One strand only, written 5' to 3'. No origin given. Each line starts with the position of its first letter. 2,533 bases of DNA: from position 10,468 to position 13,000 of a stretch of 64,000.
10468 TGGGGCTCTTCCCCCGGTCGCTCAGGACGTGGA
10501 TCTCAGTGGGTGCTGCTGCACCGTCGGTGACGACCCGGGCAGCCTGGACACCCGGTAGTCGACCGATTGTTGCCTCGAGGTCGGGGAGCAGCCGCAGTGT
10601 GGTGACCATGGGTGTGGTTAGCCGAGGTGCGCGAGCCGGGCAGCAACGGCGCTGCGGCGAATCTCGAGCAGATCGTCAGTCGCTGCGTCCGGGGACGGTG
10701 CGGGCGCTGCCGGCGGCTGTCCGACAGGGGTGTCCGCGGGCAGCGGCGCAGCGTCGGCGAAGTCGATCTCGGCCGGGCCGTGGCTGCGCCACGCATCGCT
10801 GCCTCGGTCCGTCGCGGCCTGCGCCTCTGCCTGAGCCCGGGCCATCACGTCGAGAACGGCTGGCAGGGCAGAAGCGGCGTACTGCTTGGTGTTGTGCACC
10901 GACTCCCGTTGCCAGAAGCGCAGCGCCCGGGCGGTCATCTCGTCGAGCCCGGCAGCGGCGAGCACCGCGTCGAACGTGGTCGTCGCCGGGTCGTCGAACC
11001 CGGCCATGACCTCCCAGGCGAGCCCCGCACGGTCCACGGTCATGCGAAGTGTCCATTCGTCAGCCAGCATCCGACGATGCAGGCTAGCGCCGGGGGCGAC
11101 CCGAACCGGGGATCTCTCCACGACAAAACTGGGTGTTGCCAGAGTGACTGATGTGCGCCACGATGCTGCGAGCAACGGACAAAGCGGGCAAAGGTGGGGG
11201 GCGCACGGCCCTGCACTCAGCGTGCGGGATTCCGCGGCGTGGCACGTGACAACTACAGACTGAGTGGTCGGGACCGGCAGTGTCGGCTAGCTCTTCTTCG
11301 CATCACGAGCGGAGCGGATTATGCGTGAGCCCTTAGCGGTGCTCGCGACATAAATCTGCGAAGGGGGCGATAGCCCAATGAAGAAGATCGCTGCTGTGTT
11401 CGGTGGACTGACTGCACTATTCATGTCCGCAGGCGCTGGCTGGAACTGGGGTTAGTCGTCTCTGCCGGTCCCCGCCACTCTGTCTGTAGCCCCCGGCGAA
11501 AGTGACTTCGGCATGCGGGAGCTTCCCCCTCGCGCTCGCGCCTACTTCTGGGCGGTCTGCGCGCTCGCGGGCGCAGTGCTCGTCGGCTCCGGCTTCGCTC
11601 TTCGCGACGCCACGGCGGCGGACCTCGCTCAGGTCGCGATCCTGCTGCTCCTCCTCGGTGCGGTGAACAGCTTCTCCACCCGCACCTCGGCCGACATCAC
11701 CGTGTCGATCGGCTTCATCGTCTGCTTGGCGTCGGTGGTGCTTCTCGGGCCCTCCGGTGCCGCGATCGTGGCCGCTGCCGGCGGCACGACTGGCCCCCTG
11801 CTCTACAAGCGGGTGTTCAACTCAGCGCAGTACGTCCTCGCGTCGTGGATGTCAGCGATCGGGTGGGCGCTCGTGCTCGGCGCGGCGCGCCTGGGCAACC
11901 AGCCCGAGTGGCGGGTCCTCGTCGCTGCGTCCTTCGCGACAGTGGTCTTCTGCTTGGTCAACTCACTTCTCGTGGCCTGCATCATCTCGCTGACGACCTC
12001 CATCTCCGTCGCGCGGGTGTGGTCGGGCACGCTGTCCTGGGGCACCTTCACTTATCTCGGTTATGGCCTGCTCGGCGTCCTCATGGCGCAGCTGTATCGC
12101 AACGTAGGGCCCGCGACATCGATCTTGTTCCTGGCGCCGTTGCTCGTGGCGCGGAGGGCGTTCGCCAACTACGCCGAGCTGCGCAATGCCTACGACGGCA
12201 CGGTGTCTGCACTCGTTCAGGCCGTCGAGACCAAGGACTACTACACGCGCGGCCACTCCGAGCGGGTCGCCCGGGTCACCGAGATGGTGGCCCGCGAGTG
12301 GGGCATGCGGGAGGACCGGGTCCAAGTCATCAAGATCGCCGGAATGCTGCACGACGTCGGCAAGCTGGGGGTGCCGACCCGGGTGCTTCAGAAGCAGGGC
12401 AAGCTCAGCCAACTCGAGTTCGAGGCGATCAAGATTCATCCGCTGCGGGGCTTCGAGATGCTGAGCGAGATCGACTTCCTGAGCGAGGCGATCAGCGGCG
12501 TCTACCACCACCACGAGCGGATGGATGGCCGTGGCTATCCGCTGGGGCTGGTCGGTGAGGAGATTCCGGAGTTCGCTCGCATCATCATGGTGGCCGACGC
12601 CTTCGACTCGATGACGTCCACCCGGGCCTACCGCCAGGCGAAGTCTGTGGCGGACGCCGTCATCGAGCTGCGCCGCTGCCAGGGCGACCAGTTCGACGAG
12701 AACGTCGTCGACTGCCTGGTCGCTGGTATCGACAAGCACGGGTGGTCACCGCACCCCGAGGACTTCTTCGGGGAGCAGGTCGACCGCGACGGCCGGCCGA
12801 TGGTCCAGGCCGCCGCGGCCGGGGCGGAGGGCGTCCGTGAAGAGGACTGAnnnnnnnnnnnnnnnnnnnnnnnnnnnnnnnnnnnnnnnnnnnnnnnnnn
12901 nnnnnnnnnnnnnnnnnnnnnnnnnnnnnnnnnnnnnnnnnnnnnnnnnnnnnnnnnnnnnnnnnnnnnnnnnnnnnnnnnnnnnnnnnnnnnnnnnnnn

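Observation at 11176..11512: Atypical low-GC 338-bp leader upstream of the HD-GYP pair containing two micro-ORFs, one a strongly hydrophobic 25-mer with a good RBS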

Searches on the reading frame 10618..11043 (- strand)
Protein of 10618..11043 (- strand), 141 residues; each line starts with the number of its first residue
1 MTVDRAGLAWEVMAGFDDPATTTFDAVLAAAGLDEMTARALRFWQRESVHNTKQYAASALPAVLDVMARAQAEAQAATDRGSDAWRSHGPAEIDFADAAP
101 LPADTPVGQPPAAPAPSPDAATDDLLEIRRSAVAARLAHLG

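Call 64: search_solved_structures(query=window:10618-11043:-, max_evalue=1)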
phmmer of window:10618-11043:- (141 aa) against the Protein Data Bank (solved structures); distinct sequences matched with E-value up to 1: 0.

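Call 65: search_protein_families(library=ncbifam, proteins=[window:10618-11043:-], max_evalue=0.01)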
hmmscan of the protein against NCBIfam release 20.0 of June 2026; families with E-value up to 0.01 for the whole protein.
window:10618-11043:- (141 aa): 0 families

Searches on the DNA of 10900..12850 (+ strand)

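Call 4: search_rna_families(source=window, start=10900, end=11700, threshold=evalue, max_evalue=10, show_alignments=3)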
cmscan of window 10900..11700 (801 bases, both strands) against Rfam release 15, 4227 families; matches with E-value up to 10: 0.
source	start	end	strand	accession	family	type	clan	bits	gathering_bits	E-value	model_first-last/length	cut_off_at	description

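Call 53: search_rna_families(sources=[L003, L072, L168, L170], threshold=gathering)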
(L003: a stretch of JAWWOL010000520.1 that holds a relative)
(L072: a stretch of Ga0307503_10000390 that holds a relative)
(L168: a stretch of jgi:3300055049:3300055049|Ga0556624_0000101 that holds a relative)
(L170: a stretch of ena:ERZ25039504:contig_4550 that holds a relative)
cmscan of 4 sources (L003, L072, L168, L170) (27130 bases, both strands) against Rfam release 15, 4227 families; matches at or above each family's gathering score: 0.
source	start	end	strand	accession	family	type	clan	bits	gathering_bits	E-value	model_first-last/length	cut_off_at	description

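Call 62: search_rna_families(sources=[L003, L072, L168], threshold=evalue, max_evalue=5)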
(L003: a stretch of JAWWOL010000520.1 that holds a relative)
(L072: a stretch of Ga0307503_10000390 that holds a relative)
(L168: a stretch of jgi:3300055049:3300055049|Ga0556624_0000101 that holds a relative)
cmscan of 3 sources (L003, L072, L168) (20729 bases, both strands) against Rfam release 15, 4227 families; matches with E-value up to 5: 1.
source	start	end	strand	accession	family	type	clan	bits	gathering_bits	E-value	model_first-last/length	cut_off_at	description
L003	4802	4859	+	RF01059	mir-598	Gene; miRNA;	-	22.4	69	1.4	1-80/80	no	mir-598 microRNA precursor family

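Call 73: search_dna_similar(query=window:11246-11515:+, collection=plasmids, mode=distant, max_rows=10, max_evalue=0.01)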
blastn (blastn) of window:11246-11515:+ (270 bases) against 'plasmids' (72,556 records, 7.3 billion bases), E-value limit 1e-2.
No match.

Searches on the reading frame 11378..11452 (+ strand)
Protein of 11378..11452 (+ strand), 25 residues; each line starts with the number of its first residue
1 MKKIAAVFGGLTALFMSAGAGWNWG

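Call 58: search_protein_families(library=ncbifam, proteins=[window:11378-11452:+], max_evalue=10)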
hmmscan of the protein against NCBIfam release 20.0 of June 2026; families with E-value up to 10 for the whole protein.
seq(25 aa): 0 families

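Call 59: search_protein_families(library=pfam, proteins=[window:11378-11452:+], max_evalue=10)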
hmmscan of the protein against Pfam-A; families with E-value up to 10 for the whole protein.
seq(25 aa): 0 families
